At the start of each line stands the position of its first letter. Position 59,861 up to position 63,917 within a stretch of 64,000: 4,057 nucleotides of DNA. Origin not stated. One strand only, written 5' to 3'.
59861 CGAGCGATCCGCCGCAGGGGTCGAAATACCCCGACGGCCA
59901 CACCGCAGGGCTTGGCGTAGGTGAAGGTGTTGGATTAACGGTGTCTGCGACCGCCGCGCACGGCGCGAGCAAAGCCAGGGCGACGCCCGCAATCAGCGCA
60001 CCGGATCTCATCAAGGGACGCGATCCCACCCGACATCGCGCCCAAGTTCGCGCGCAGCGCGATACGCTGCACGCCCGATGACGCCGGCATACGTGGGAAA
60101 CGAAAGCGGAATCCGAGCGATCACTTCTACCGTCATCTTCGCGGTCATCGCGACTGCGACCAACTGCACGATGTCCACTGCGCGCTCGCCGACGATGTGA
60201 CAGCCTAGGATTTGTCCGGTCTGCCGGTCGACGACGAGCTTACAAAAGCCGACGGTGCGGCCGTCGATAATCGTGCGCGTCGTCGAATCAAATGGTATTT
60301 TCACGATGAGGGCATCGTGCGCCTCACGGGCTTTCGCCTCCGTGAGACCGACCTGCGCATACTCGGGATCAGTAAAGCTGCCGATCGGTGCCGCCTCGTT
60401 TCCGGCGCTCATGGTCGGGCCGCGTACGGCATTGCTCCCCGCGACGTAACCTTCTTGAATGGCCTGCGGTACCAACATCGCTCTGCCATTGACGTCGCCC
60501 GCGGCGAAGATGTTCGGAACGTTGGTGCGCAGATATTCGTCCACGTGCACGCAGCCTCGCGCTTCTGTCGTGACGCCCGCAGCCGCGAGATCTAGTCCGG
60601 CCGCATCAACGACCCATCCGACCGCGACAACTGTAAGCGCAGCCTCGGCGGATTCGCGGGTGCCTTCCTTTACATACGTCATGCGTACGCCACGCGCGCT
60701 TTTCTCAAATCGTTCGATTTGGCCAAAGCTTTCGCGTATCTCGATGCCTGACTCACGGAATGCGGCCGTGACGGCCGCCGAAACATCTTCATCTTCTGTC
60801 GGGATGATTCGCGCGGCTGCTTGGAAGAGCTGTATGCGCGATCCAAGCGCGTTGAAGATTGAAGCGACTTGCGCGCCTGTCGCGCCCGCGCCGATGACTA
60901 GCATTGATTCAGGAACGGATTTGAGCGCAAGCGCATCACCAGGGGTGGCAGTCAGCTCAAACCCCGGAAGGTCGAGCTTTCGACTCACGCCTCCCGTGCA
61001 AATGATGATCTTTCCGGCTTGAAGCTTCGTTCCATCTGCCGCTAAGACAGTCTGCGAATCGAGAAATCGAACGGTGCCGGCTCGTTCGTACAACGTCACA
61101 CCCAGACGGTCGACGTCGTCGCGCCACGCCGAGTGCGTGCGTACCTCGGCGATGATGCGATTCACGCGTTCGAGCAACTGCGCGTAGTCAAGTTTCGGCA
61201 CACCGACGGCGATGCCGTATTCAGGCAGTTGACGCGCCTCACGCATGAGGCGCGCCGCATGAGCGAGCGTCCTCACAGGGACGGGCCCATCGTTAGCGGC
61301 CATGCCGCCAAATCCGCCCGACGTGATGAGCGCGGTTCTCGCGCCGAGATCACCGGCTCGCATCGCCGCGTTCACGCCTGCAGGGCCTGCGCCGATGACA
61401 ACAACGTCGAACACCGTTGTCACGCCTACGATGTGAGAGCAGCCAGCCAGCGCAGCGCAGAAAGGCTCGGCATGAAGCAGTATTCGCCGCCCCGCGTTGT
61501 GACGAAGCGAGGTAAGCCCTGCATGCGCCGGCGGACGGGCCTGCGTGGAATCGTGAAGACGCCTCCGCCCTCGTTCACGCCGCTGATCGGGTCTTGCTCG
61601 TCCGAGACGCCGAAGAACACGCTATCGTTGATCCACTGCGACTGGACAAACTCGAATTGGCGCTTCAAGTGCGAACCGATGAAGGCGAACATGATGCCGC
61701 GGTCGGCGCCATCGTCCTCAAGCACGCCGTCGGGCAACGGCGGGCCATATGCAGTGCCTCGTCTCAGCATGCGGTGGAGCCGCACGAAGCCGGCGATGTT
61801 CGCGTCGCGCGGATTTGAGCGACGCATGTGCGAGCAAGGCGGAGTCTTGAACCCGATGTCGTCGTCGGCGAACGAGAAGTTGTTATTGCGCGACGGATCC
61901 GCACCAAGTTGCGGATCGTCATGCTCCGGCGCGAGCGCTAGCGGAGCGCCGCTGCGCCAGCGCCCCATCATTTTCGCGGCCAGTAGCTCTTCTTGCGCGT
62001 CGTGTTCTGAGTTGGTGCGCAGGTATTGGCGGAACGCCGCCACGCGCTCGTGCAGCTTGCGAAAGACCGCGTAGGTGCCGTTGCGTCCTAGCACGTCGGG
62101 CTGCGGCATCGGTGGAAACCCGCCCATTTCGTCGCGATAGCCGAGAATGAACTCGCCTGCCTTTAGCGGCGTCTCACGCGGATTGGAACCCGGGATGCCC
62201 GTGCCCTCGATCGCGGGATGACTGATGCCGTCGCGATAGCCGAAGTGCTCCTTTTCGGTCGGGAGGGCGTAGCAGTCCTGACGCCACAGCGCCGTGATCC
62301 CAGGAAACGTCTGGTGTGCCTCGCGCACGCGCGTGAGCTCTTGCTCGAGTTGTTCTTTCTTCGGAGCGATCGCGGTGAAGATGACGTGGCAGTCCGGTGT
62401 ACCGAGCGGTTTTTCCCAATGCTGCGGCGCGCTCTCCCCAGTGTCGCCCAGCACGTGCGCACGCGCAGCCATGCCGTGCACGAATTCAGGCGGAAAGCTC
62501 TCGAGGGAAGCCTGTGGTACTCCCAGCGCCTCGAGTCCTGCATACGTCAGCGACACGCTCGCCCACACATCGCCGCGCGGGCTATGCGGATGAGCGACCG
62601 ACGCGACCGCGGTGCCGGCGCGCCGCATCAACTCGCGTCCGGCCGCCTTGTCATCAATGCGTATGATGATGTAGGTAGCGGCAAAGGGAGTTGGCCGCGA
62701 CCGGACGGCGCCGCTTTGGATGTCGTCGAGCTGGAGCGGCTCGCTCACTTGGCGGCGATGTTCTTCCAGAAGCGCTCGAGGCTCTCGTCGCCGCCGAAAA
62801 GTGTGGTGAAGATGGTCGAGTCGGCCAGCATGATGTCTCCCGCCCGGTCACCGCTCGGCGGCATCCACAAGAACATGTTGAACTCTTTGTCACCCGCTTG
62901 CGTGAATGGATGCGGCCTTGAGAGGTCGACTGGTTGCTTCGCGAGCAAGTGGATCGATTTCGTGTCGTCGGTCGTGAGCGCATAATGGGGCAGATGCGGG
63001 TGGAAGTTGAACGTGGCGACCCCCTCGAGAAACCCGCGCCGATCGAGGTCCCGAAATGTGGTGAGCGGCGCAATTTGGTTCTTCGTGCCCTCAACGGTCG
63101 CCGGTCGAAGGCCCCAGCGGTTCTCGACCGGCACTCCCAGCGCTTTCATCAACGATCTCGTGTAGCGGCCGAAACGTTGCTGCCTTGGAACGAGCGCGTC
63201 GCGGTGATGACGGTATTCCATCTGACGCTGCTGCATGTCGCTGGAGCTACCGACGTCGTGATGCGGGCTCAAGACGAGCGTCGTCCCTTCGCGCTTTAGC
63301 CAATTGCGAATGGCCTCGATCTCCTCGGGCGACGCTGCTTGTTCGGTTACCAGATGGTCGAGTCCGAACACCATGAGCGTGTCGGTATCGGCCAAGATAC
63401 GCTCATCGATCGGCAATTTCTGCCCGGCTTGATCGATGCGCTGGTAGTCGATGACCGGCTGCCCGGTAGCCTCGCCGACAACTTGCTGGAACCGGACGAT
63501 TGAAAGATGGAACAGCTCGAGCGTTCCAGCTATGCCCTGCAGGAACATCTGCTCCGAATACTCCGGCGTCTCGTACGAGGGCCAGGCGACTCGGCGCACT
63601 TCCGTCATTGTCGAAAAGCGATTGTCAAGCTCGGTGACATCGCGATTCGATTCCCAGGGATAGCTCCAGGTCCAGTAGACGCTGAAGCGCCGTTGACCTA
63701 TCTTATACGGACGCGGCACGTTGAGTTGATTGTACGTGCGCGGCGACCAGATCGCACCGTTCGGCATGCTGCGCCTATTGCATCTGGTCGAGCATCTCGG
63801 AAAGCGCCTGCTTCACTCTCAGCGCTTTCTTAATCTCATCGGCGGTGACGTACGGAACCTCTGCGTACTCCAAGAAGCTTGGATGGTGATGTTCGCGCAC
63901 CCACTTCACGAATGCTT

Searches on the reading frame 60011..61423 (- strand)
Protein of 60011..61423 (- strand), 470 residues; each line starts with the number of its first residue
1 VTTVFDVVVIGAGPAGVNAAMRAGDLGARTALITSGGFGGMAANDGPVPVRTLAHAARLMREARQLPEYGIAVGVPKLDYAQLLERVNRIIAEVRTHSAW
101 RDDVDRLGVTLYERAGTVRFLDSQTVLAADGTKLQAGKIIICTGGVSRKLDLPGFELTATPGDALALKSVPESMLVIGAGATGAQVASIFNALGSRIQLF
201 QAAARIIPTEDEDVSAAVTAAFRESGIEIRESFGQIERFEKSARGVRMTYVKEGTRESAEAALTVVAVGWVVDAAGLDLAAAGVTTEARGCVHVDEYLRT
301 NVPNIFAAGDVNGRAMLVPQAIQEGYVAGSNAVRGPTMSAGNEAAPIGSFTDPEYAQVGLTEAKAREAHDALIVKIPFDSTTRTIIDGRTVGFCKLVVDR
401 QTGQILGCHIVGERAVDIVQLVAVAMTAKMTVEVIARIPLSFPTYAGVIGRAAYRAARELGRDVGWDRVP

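Call 32: search_protein_families(library=pfam, proteins=[window:60011-61423:-], max_evalue=0.01)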
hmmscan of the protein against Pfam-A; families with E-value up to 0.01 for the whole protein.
window:60011-61423:- (470 aa): 9 families
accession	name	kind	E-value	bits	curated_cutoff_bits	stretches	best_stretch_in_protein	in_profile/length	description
PF07992.20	Pyr_redox_2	-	2.5e-52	178.6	26.1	1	5-325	1-291/291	Pyridine nucleotide-disulphide oxidoreductase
PF02852.28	Pyr_redox_dim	-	3.2e-27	95.4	25.3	1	346-452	2-109/110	Pyridine nucleotide-disulphide oxidoreductase, dimerisation domain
PF00070.33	Pyr_redox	-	4.1e-14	53.3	22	1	174-245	2-72/82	Pyridine nucleotide-disulphide oxidoreductase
PF13738.12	Pyr_redox_3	-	3.9e-12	46.5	30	1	106-309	95-305/305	Pyridine nucleotide-disulphide oxidoreductase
PF01134.28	GIDA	-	4.1e-08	33.1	22.1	1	6-41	1-38/391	Glucose inhibited division protein A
PF12831.13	FAD_oxidored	-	4.6e-08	33.2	27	1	6-55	1-51/416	FAD dependent oxidoreductase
PF03486.20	HI0933_like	-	2.1e-05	24.5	50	1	6-34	2-30/244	HI0933-like protein Rossmann domain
PF00890.30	FAD_binding_2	-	0.00058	19.6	20.4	1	6-39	1-35/414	FAD binding domain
PF01262.27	AlaDh_PNT_C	-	0.0033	17.3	23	0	6-32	30-56/214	Alanine dehydrogenase/PNT, C-terminal domain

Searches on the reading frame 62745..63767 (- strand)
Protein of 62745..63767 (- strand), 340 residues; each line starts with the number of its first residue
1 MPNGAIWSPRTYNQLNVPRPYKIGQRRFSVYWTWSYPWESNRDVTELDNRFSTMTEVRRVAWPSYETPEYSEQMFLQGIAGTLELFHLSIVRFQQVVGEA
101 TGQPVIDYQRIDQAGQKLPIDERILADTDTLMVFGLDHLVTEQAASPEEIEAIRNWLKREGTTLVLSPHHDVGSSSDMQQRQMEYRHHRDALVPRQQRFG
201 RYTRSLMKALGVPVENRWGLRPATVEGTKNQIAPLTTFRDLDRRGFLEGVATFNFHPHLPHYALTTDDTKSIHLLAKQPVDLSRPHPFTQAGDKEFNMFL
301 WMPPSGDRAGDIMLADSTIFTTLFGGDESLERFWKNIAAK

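Call 32: search_protein_families(library=pfam, proteins=[window:62745-63767:-], max_evalue=0.01)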
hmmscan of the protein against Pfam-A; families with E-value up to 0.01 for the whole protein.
window:62745-63767:- (340 aa): 0 families

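Call 40: find_encoding_contigs(protein=window:62745-63767:-, flank=10000, max_places=3)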
Protein window:62745-63767:- (340 aa): no gene with exactly this product is on record in the collection.
